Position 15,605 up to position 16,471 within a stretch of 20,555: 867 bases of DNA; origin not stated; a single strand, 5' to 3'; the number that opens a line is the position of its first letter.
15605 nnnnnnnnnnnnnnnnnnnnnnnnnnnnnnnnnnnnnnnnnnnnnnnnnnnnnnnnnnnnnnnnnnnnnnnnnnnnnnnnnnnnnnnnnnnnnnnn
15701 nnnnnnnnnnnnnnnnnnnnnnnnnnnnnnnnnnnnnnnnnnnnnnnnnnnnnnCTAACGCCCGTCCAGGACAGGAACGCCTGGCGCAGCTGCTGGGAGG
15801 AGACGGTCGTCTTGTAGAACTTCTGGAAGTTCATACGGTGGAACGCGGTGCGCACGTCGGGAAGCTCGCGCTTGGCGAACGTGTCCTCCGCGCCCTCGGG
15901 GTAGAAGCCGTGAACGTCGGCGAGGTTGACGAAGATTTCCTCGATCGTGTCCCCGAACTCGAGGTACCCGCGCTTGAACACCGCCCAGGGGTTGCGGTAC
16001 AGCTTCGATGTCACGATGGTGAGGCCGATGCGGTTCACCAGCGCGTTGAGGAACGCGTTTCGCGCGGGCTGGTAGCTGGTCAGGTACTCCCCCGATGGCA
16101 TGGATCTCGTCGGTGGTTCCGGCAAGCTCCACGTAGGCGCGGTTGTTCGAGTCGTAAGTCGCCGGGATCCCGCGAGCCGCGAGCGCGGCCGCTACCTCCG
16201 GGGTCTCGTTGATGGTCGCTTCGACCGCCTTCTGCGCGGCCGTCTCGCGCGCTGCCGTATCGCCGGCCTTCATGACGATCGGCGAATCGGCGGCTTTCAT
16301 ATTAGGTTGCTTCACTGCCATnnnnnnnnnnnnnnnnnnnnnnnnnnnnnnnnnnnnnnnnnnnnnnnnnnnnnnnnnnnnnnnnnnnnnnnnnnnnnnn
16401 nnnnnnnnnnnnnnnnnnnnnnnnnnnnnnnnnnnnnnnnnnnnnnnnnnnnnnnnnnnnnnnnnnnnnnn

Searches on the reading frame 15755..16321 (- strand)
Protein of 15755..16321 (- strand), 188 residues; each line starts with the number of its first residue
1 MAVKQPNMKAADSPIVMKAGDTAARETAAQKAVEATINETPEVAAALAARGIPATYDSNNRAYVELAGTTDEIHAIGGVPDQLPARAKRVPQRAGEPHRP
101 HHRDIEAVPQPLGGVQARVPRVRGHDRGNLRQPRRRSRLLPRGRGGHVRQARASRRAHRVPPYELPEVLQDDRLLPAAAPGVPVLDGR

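Call 29: find_encoding_contigs(protein=window:15755-16321:-, flank=10000, max_places=10)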
Protein window:15755-16321:- (188 aa): no gene with exactly this product is on record in the collection.
